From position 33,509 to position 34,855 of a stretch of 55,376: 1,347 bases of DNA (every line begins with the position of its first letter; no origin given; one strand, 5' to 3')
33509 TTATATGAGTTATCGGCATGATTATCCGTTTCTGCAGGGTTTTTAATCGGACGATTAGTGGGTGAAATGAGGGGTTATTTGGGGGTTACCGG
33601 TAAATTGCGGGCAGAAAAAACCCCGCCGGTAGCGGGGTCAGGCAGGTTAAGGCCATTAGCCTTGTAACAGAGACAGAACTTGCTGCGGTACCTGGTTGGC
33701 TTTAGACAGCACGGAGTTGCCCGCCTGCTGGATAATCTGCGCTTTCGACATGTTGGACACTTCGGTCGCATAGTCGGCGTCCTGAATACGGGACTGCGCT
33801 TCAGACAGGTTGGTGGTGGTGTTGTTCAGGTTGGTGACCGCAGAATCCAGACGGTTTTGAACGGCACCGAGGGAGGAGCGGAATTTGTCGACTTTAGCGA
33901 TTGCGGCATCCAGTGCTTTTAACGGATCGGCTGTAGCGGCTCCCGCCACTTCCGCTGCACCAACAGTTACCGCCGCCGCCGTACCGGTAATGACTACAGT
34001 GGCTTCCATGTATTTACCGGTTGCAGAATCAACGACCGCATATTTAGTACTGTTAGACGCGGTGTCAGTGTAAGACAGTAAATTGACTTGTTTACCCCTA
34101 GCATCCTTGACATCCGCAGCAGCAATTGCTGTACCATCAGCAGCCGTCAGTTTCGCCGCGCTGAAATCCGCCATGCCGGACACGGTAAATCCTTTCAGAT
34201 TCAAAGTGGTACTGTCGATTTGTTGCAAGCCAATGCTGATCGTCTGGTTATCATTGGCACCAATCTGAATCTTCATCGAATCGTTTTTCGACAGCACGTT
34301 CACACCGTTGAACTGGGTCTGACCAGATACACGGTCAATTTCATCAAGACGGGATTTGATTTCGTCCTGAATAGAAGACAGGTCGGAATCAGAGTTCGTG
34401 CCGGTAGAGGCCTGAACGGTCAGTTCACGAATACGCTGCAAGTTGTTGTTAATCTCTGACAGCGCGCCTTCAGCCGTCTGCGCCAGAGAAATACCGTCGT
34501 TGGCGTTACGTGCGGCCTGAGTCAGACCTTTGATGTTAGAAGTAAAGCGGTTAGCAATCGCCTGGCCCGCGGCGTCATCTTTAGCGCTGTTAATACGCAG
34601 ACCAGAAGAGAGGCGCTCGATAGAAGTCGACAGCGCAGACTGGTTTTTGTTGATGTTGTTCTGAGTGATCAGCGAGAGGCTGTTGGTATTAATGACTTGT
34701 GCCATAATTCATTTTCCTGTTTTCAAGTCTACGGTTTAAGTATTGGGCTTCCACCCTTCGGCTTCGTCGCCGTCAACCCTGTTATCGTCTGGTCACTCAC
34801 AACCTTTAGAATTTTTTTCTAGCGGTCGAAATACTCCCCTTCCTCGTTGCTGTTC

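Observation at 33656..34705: Unusually short flagellin (349 aa) with a minimal central variable region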

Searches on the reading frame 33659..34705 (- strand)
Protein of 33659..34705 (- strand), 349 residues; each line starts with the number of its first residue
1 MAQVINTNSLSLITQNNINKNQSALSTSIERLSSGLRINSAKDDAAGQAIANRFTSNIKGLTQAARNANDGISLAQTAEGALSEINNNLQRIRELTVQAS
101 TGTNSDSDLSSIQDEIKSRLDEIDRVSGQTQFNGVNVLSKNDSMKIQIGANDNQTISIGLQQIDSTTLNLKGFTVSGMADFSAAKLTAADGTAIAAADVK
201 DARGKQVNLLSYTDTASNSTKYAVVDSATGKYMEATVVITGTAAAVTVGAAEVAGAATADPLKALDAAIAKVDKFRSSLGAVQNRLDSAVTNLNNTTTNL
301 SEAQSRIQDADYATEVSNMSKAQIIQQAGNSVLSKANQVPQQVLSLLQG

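Call 4: search_protein_families(proteins=[window:33659-34705:-], library=ncbifam)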
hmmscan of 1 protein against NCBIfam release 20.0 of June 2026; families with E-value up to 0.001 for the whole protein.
window:33659-34705:- (349 aa): 28 families (the best 25 are shown)
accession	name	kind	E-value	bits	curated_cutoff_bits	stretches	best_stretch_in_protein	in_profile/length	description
NF005953.0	PRK08026.1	subfamily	7e-183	610.1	619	2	1-236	1-232/548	FliC/FljB family flagellin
NF005294.0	PRK06819.1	subfamily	3.1e-149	497.6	387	2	1-238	1-236/376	FliC/FljB family flagellin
NF009444.0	PRK12802.1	equivalog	7.3e-90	301.3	332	2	1-197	1-202/282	flagellin domain-containing protein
NF009448.0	PRK12806.1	equivalog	1.9e-87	294.1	531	2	1-251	1-251/475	flagellin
NF006467.0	PRK08869.1-2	subfamily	1.5e-83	281.1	443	2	1-221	1-213/400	flagellin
NF006470.0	PRK08869.1-5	equivalog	5.1e-69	233.3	423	2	5-165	4-165/388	flagellin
NF006466.0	PRK08869.1-1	subfamily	6.3e-69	233.3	426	2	1-205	1-205/377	flagellin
NF006469.0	PRK08869.1-4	equivalog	1e-66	225.9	627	2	1-180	1-181/377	flagellin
NF006468.0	PRK08869.1-3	subfamily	3.8e-66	223.7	436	2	2-175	2-176/378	polar flagellin E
NF038071.1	lat_flg_LafA_2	exception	5.2e-63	213.1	365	2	1-235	1-246/284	lateral flagellin LafA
NF009446.0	PRK12804.1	subfamily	1.8e-62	211.5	352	2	5-197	3-206/301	flagellin Hag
NF009449.0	PRK12807.1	subfamily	8.1e-58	196.3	347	2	5-202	3-197/287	flagellin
NF009450.0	PRK12808.1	equivalog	2.2e-56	192.4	476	2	5-245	3-247/476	flagellin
NF010115.0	PRK13588.1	subfamily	4.9e-43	147.9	503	2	1-202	1-203/514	flagellin B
NF009234.0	PRK12584.1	equivalog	1.1e-41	143.5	752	2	1-169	1-167/510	flagellin A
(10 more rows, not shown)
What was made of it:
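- On FliC/FljB family flagellin: NF005294 scores 497.6 bits against a cutoff of 387 (call 4). The longer-flagellin model NF005953 scores 610 against a cutoff of 619, narrowly missed because the centre is short (call 4).
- Checked: It passes the NCBIfam FliC/FljB subfamily model NF005294 (497.6 bits, cutoff 387; call 4).
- Family membership: NF005294 scores 497.6 against a cutoff of 387 (call 4).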

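Call 5: search_solved_structures(query=window:33659-34705:-, show_alignments=2)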
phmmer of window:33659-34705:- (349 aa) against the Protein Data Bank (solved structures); distinct sequences matched with E-value up to 0.001: 80 (the best 60 are shown).
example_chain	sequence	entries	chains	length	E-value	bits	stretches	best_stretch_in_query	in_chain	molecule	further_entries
8cxm_Z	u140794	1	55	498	2.1e-134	450.8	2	1-216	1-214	Flagellin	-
7sqj_A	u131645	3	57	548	8.5e-134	448.8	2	1-246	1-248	Flagellin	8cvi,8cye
7sn7_A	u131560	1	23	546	7.5e-133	445.7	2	3-243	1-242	Flagellin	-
7sn4_A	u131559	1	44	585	1.5e-130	438.1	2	1-300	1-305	Flagellin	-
9ofn_1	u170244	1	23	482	3.7e-127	427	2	1-272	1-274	FliC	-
9atb_A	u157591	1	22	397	1e-107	363.2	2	1-194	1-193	Flagellin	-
8fml_B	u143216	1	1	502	2.2e-106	358.8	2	1-243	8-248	Flagellin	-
9gnz_A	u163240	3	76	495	2.5e-106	358.7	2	1-243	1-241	Flagellin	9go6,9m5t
6jy0_A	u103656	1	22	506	1.6e-105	356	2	1-246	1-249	Flagellin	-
1ucu_A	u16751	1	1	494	2.3e-105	355.5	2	2-243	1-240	phase 1 Flagellin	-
3a5x_A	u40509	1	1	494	8e-105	353.7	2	2-243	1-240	Flagellin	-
9m67_A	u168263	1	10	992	2.2e-104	352.3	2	1-243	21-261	Flagellin,Flagellar hook-associated protein 2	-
9iwq_A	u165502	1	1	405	8.2e-104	350.4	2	2-195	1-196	Flagellin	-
9n59_A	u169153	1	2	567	6.5e-98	331.1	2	4-202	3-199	Flagellin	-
7sqd_A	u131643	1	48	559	1.7e-97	329.7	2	1-195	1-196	Flagellin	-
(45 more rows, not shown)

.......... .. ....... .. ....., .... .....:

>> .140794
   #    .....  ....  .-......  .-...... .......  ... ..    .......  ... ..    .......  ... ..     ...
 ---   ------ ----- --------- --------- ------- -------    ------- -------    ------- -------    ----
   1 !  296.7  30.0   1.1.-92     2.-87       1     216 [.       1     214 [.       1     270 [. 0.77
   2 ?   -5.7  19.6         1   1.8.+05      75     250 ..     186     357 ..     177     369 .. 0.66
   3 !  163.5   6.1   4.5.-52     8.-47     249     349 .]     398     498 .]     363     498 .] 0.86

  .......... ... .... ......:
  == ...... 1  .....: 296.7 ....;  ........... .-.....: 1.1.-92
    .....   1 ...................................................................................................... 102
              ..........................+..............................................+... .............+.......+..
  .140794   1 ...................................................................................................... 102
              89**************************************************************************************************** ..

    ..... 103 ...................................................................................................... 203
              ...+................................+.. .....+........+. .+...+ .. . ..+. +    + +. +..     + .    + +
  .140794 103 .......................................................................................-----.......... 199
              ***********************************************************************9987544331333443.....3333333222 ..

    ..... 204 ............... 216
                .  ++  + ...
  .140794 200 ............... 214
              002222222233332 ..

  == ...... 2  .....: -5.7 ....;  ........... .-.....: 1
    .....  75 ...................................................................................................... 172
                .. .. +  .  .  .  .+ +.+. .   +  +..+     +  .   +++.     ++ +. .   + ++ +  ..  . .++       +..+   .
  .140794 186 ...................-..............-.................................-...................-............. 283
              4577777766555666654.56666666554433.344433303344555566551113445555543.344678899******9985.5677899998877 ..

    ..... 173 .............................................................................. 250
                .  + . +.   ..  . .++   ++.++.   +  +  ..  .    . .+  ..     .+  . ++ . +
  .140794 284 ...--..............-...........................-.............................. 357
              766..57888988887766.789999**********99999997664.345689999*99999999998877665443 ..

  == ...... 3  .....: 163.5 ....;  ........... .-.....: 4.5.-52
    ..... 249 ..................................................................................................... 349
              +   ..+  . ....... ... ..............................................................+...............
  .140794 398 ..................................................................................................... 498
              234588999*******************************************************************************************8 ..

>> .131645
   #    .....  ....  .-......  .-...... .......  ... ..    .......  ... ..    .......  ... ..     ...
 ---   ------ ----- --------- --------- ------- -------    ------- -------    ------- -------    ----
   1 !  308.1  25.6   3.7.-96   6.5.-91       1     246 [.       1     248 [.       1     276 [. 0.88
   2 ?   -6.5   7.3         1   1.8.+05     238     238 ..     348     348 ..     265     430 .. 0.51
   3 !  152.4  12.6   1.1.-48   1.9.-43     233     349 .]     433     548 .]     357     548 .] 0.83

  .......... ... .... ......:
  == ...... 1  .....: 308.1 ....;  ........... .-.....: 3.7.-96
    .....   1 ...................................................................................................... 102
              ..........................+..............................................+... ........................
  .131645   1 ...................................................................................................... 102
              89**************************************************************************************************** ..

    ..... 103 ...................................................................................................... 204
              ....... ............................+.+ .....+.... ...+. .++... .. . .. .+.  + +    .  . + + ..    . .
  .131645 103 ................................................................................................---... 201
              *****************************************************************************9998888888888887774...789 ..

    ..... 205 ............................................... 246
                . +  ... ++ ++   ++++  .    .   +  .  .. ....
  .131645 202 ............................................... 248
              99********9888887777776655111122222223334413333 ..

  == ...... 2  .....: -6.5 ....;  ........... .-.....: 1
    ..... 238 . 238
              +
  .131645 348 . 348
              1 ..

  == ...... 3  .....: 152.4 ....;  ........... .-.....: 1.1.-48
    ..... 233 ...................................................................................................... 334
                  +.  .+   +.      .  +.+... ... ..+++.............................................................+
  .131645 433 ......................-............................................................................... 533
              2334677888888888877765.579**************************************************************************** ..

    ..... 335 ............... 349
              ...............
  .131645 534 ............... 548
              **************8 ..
